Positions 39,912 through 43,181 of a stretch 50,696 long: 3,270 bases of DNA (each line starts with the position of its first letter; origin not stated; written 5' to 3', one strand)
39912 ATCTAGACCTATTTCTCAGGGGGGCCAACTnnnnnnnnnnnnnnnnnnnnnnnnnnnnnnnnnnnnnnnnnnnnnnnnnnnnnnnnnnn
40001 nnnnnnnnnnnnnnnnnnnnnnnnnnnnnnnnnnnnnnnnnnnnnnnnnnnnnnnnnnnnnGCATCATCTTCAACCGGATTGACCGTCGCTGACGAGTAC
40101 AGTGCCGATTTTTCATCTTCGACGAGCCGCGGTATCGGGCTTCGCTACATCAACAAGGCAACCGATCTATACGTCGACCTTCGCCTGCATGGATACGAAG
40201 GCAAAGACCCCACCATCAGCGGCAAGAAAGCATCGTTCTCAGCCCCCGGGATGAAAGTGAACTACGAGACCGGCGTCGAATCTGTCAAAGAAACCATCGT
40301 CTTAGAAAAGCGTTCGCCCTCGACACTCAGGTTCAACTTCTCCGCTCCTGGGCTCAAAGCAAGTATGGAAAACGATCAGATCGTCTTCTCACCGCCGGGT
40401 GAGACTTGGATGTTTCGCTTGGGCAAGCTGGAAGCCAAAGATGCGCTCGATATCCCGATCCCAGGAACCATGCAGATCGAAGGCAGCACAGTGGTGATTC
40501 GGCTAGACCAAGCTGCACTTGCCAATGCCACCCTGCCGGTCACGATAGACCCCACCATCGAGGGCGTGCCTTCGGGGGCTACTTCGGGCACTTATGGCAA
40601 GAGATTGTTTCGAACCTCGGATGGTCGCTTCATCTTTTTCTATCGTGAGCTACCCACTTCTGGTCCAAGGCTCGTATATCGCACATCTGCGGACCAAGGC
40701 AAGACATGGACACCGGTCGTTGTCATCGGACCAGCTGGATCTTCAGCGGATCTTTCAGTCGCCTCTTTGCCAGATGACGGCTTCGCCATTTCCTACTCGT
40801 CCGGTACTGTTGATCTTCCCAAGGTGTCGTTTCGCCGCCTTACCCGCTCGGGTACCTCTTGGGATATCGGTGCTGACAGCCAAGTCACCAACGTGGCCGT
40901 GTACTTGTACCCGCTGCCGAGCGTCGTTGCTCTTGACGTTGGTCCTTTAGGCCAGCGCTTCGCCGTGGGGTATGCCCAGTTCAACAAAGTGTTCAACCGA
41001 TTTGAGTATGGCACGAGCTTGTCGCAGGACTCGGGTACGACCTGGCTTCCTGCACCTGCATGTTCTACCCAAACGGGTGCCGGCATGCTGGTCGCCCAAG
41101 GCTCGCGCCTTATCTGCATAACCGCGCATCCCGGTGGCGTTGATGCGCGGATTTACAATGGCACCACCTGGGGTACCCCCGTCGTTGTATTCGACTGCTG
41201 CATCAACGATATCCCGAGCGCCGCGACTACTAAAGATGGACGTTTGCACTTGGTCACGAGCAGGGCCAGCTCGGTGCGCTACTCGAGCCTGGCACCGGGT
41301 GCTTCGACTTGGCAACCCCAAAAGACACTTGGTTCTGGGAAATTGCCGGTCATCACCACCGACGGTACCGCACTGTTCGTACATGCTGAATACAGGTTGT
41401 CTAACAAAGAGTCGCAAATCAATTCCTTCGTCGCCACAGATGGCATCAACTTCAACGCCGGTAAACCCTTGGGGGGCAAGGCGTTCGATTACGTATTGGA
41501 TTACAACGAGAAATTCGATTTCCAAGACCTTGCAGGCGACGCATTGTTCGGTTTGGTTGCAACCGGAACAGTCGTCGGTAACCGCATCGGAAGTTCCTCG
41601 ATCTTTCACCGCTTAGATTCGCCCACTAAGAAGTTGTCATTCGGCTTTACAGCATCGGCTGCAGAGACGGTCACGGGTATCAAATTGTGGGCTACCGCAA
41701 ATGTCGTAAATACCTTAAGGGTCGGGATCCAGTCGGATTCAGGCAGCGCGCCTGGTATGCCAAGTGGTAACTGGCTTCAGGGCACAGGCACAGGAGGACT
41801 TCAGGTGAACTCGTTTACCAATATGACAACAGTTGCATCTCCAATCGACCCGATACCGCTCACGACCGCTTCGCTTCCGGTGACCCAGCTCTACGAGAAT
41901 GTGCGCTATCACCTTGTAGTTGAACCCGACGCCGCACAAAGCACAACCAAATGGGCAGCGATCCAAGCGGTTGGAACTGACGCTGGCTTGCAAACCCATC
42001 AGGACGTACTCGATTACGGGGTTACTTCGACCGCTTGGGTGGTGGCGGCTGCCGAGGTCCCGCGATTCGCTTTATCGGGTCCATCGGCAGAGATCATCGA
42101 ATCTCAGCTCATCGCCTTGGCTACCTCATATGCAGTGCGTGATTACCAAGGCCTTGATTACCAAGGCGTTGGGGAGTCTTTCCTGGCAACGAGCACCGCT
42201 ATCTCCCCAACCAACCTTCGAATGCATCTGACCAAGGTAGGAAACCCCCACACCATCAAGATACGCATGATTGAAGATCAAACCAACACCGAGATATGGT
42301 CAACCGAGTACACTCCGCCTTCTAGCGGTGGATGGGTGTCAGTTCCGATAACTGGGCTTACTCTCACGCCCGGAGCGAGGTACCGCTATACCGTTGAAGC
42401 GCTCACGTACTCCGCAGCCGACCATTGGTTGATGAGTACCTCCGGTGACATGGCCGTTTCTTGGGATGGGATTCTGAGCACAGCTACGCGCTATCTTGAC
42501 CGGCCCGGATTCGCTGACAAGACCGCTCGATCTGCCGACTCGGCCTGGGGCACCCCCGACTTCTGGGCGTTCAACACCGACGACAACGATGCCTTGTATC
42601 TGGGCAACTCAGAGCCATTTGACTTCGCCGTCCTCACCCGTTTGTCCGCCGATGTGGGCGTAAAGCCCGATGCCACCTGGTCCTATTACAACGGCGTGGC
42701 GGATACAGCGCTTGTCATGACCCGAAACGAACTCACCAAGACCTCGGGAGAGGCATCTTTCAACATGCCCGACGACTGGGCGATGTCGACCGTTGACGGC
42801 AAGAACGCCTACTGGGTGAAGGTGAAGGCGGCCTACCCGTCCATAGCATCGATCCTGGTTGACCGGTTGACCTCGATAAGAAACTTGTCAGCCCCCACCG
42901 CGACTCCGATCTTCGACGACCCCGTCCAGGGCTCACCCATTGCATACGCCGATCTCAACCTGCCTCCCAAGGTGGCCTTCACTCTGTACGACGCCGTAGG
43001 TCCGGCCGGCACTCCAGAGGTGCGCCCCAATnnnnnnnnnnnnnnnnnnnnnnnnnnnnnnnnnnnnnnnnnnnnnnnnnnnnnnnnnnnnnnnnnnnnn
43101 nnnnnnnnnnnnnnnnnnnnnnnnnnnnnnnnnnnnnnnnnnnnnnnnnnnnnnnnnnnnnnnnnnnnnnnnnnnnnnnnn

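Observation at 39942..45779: Giant secreted mosaic protein with an S8 protease and its own propeptide buried about 1200 aa inside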

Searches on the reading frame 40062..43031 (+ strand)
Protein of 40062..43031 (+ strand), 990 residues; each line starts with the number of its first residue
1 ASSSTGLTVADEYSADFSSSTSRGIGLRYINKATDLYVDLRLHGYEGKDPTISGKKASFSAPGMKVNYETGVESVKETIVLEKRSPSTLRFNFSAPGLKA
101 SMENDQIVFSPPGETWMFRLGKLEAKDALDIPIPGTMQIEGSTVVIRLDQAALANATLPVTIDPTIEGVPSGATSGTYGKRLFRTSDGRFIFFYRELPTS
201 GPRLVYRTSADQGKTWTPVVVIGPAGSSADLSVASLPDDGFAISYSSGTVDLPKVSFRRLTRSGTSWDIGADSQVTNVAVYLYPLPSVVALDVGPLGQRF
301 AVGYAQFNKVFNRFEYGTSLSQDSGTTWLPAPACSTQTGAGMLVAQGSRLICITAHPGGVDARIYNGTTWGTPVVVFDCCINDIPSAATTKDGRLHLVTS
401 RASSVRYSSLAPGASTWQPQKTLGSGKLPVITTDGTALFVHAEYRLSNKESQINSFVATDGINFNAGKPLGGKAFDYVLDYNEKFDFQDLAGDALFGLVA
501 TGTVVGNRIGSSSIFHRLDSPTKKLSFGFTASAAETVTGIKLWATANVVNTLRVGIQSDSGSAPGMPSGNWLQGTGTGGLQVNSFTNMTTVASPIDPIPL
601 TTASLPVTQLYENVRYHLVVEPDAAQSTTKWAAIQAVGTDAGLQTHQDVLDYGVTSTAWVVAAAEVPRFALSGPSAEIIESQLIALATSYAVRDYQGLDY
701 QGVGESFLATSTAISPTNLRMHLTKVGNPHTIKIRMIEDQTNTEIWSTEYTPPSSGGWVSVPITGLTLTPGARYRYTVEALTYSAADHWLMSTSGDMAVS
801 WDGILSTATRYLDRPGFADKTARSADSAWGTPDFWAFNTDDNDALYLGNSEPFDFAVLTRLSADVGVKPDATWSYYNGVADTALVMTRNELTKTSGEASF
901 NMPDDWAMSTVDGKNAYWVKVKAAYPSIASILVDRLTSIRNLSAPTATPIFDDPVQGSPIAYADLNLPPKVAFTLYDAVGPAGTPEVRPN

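Call 30: search_protein_representatives(alignment_id=A2)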
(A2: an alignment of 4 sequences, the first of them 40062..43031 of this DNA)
Query: 4 sequences, 999 profile positions. Proteins with E-value up to 0.001 (for the whole library): 1380; up to 1e-10: 137; up to 1e-30: 51. The best 150 are listed.
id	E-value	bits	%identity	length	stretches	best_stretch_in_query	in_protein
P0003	0.0e+00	1668.3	-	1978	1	1-999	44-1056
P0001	0.0e+00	1638.5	-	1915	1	1-999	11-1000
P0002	0.0e+00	1631.4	-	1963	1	1-999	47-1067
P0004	0.0e+00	1495.0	-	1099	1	42-999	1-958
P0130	0.0e+00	1092.9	-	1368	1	7-976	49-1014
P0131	9.6e-299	1009.8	-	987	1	1-962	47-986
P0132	2.3e-298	1008.6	-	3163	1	12-993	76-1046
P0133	2.5e-264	895.9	-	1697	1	11-981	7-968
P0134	1.1e-259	880.5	-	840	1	4-793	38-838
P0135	9.2e-257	870.8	-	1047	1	7-993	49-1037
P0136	3.5e-256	868.9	-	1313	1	10-983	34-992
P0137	6.1e-251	851.6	-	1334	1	10-984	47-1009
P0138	7.2e-235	798.4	-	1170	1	166-984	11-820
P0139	2.0e-234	796.9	-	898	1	4-841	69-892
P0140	4.8e-223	759.2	-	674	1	25-667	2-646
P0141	4.1e-221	752.8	-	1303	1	3-963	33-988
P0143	3.8e-202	690.0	-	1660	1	14-995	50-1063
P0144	2.1e-191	654.5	-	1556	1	15-994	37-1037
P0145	9.6e-191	652.3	-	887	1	291-981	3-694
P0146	7.4e-188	642.8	-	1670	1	10-994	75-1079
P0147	9.8e-176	602.6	-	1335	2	176-977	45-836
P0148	5.2e-131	454.6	-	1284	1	164-953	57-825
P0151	3.9e-112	392.1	-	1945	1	8-973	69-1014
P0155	9.3e-94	331.3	-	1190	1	12-985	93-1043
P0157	1.7e-89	317.2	-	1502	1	175-943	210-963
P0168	1.8e-50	188.0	-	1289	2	198-979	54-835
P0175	1.3e-35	138.8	-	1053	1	852-992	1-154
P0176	1.4e-31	125.4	-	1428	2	52-451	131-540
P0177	2.5e-26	108.1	-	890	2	879-999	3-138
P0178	8.9e-26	106.2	-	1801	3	56-454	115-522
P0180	3.3e-24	101.1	-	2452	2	41-490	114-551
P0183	1.6e-22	95.5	-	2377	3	39-449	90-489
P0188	1.5e-20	89.0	-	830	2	826-932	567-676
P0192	6.5e-20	86.8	-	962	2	824-981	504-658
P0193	8.5e-19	83.1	-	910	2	824-940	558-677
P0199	1.5e-16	75.7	-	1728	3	31-274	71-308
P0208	3.1e-15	71.4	-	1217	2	814-942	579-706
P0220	5.4e-13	63.9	-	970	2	853-953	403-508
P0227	1.4e-12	62.5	-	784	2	836-937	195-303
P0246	2.8e-11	58.2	-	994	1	824-947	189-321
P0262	9.9e-11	56.4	-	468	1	818-951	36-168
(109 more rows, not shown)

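Call 31: search_protein_families(library=pfam, proteins=[P0132, P0133, P0143, P0144, P0146], max_evalue=0.01)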
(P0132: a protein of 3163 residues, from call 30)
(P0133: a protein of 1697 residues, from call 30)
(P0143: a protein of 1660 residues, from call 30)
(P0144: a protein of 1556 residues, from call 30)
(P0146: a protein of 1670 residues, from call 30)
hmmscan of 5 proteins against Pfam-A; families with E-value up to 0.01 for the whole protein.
P0132 (3163 aa): 4 families
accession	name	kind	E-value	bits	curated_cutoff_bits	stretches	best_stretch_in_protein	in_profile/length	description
PF05593.20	RHS_repeat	-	2.8e-47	158.7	22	6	2213-2249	1-37/38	RHS Repeat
PF20148.4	DUF6531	-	1.5e-13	51.3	24.1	1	1733-1782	3-51/74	Domain of unknown function (DUF6531)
PF13088.12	BNR_2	-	4.5e-05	23.4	31.4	1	251-445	56-253/277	BNR repeat-like domain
PF03422.21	CBM_6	-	0.0073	17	28.9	0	77-124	36-88/125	Carbohydrate binding module (family 6)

P0133 (1697 aa): 3 families
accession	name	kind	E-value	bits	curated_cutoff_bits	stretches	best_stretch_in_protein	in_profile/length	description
PF07676.18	PD40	-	8.2e-11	42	20.9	1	1174-1203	7-33/38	WD40-like Beta Propeller Repeat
PF13088.12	BNR_2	-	1.7e-05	24.8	31.4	1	181-271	56-153/277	BNR repeat-like domain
PF20148.4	DUF6531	-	5e-05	24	24.1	1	1463-1507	11-49/74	Domain of unknown function (DUF6531)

P0143 (1660 aa): 0 families

P0144 (1556 aa): 1 family
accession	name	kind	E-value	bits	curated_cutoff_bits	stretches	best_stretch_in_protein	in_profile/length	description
PF19077.6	Big_13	-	0.00033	21.6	27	1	1066-1119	40-94/102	Bacterial Ig-like domain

P0146 (1670 aa): 0 families

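Call 32: search_protein_families(library=pfam, proteins=[P0130, P0136, P0137, P0141, P0151, P0135, P0155], max_evalue=0.01)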
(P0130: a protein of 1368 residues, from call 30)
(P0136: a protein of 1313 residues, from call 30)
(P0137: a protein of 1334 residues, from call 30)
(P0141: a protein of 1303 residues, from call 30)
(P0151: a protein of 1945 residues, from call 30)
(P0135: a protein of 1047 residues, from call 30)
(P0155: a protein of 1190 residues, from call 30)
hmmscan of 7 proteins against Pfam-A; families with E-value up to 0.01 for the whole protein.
P0130 (1368 aa): 1 family
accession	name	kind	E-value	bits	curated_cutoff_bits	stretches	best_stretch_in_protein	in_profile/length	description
PF13088.12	BNR_2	-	2.6e-05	24.2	31.4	0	225-267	167-209/277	BNR repeat-like domain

P0136 (1313 aa): 1 family
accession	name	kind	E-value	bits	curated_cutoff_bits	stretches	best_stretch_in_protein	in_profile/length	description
PF13088.12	BNR_2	-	8.1e-09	35.7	31.4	1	208-363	56-207/277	BNR repeat-like domain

P0137 (1334 aa): 1 family
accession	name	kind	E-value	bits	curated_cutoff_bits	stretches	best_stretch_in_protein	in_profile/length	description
PF13088.12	BNR_2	-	0.0025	17.7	31.4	0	245-486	22-233/277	BNR repeat-like domain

P0141 (1303 aa): 2 families
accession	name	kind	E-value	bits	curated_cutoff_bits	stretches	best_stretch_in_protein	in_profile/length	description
PF03372.29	Exo_endo_phos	-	0.00031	21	24.5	1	1025-1287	1-225/225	Endonuclease/Exonuclease/phosphatase family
PF13088.12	BNR_2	-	0.0035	17.2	31.4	0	231-364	81-203/277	BNR repeat-like domain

P0151 (1945 aa): 2 families
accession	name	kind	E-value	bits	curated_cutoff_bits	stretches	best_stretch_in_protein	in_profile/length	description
PF05593.20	RHS_repeat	-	6.4e-86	281.8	22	11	1225-1261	1-37/38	RHS Repeat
PF20148.4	DUF6531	-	2.5e-16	60.2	24.1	1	1055-1124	5-74/74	Domain of unknown function (DUF6531)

P0135 (1047 aa): 1 family
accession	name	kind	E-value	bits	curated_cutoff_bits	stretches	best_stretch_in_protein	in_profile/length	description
PF13088.12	BNR_2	-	3.2e-10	40.3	31.4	1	225-448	56-277/277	BNR repeat-like domain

P0155 (1190 aa): 1 family
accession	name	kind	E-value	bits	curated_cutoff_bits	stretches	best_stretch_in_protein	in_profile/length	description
PF13088.12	BNR_2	-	1.8e-06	27.9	31.4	1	267-460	55-259/277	BNR repeat-like domain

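Call 41: search_protein_families(library=pfam, proteins=[P0199, P0175], max_evalue=1)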
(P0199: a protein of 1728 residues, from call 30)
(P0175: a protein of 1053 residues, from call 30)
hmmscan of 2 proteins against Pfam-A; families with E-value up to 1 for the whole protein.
P0199 (1728 aa): 8 families
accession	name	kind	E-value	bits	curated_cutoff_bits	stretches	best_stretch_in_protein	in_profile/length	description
PF00082.27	Peptidase_S8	-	4.6e-33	115.2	21.8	1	1216-1432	3-254/288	Subtilase family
PF13860.13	FlgD_ig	-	1e-12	48.3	27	2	938-994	17-77/79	FlgD Ig-like domain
PF13585.12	CHU_C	-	2.5e-08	34.4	27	1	818-888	3-70/86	CHU_C Type IX secretion signal domain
PF19077.6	Big_13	-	3.8e-07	31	27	1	848-908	41-102/102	Bacterial Ig-like domain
PF01833.30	TIG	-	1.1e-06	29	20.9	1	1012-1078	1-69/84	IPT/TIG domain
PF13088.12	BNR_2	-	0.0096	15.7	31.4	1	317-357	53-99/277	BNR repeat-like domain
PF21158.3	flgK_1st_1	-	0.057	13.9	24.2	1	471-518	17-63/81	Flagellar hook-associated protein 1, D2-like domain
PF16403.11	Bact_surface_Ig-like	-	0.23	12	27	0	981-1004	44-67/71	Bacterial surface protein, Ig-like domain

P0175 (1053 aa): 3 families
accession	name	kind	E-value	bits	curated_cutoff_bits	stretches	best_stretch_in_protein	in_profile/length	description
PF00082.27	Peptidase_S8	-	2.4e-30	106.3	21.8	1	455-712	3-277/288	Subtilase family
PF01833.30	TIG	-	0.00092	19.6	20.9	1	264-332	15-83/84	IPT/TIG domain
PF03214.19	RGP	-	0.15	11.7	23.8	1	110-130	116-136/342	Reversibly glycosylated polypeptide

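Call 57: find_related_loci(query=A2, collection=genome_contigs, flank=10000)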
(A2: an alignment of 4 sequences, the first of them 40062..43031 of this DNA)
Query A2 (990 aa) in genome_contigs; peptide patterns used: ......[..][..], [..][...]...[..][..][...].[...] (x = any residue, [..] = any of these).
108 stretches matched a pattern, but none encodes a relative of the query by tblastn (E <= 1e-3).

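Call 59: predict_structure(alignment_id=A3)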
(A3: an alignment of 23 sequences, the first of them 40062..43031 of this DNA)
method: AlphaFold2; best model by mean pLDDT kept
length: 990 residues; sequences in the alignment: 23
mean_pLDDT: 85.3   pTM: 0.74
mean pLDDT of the five models: 85.3, 83.3, 81.9, 81.7, 81.1
residues with pLDDT >= 90: 439; 70-90: 439; 50-70: 92; < 50: 20
segments of 3 or more residues with pLDDT < 50: 1-4, 828-831, 981-990
pLDDT, mean of each block of 10 residues (from residue 1): 51 88 93 90 92 83 89 86 92 95 90 86 83 92 96 87 86 77 90 86 90 87 85 92 91 92 93 90 90 92 91 92 92 89 93 91 93 88 86 94 91 94 93 93 88 93 90 93 88 82 71 83 91 85 84 90 87 76 78 63 86 90 82 83 76 82 86 70 65 60 87 84 86 90 91 86 90 91 76 67 79 87 68 77 93 91 65 95 93 85 96 97 74 89 90 77 85 78 39
secondary structure, 60 per line:
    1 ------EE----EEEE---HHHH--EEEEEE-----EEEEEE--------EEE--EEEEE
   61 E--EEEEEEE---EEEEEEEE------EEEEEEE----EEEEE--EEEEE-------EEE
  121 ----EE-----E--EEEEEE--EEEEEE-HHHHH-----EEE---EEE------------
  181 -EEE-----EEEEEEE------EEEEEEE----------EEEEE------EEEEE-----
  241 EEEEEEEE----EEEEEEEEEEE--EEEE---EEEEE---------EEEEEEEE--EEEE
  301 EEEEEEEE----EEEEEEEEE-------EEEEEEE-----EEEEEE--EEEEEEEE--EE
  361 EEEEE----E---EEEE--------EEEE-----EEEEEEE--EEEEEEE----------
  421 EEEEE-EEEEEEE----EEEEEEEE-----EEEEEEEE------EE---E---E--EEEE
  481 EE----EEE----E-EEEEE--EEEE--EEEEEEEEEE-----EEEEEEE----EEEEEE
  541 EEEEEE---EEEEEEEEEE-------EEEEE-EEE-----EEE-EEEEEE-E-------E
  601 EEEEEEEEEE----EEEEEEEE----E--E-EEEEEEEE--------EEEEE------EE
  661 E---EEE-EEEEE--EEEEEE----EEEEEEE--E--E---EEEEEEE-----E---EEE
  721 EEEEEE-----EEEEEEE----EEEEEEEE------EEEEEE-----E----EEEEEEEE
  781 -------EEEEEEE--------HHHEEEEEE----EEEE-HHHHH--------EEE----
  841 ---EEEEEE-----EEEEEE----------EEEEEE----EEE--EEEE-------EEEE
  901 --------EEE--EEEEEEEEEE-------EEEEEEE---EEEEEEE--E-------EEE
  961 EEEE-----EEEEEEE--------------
elements in order (helices of 4 or more, strands of 3 or more residues): E13-16 H20-23 E26-31 E37-42 E51-53 E56-61 E64-70 E74-81 E88-94 E99-103 E106-110 E118-120 E135-140 E143-148 H150-154 E160-162 E166-168 E182-184 E190-196 E203-209 E220-224 E231-235 E241-248 E253-263 E266-269 E273-277 E287-294 E297-308 E313-321 E329-335 E341-346 E349-356 E359-365 E374-377 E386-389 E395-401 E404-410 E421-425 E427-433 E438-445 E451-458 E477-482 E487-489 E496-500 E503-506 E509-518 E524-530 E535-546 E550-559 E567-571 E573-575 E581-583 E585-590 E600-610 E615-622 E632-639 E648-652 E659-661 E665-667 E669-673 E676-681 E686-692 E702-708 E718-726 E732-738 E743-750 E757-762 E773-780 E788-794 E806-811 E816-819 H821-825 E834-836 E844-849 E855-860 E871-876 E881-883 E886-889 E897-900 E909-911 E914-923 E931-937 E941-947 E958-964 E970-976

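Call 63: fold_search(model_id=the predicted structure, library=pdb)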
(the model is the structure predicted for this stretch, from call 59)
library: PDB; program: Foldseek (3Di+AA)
matches with E <= 10: 1342; with E <= 0.001: 378
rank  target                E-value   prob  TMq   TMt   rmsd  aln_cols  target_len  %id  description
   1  2w38                  8.5e-10  1.00  0.21  0.43  26.0       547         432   12  Crystal structure of the pseudaminidase from Pseudomonas aeruginosa (released 2008-12-23)
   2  3h6j                  6.4e-09  1.00  0.21  0.42  26.6       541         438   12  Crystal structure of a putative neuraminidase from Pseudomonas aeruginosa (released 2009-05-12)
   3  8axi_A                1.1e-08  1.00  0.19  0.32  28.6       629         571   11  Sialidases and Fucosidases of Akkermansia muciniphila are key for rapid growth on colonic mucin and nutrient sharing a (released 2023-03-01)
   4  7usl_A                1.5e-08  1.00  0.22  0.25  31.1       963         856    8  Integrin alphaM/beta2 ectodomain in complex with adenylate cyclase toxin RTX751 and M1F5 Fab (released 2022-08-17)
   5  8axs_B                1.9e-08  1.00  0.19  0.31  28.9       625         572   11  Sialidases and Fucosidases of Akkermansia muciniphila are key for rapid growth on colonic mucin and nutrient sharing a (released 2023-03-01)
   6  9efk_M                2.8e-08  1.00  0.15  0.17  32.7       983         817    9  Cryo-EM structure of the portal-tail complex of LME-1 phage (released 2025-04-16)
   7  9eob                  3.3e-08  1.00  0.19  0.31  28.5       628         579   11  Engineered GH181 sialidase from Akkermansia muciniphila (released 2025-03-26)
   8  7lbu                  4.4e-08  1.00  0.22  0.50   6.4       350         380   18  Crystal structure of the Propionibacterium acnes surface sialidase (released 2021-12-08)
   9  8hls_A                4.8e-08  1.00  0.19  0.31  29.2       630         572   10  Crystal structure of the sialidase Am1547 from A.muciniphila (released 2024-06-05)
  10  8hhv_A                5.8e-08  1.00  0.14  0.24  31.6       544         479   12  endo-alpha-D-arabinanase EndoMA1 from Microbacterium arabinogalactanolyticum (released 2023-08-16)
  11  8gn6_C                6.7e-08  1.00  0.21  0.38  15.2       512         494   12  Crystallization of Sialidase from Porphyromonas gingivalis (released 2023-04-19)
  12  8axi_B                8.4e-08  1.00  0.19  0.31  28.4       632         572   11  Sialidases and Fucosidases of Akkermansia muciniphila are key for rapid growth on colonic mucin and nutrient sharing a (released 2023-03-01)
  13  7byx_A                9.6e-08  1.00  0.17  0.34  28.2       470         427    7  Crystal structure of exo-beta-1,3-galactanase from Phanerochaete chrysosporium Pc1,3Gal43A E208A with beta-1,3-galacto (released 2020-11-04)
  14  9vvr_V                1.0e-07  1.00  0.13  0.16  36.5       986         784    9  Structure of the bacteriophage E1004 tail (released 2025-11-12)
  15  8t26                  1.2e-07  1.00  0.21  0.38  13.7       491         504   12  Crystal Structure of Porphyromonas gingivalis Sialidase (PG_0352) D219A mutant bound to 3'-Sialyllactose (only Neu5Ac vi (released 2023-10-04)
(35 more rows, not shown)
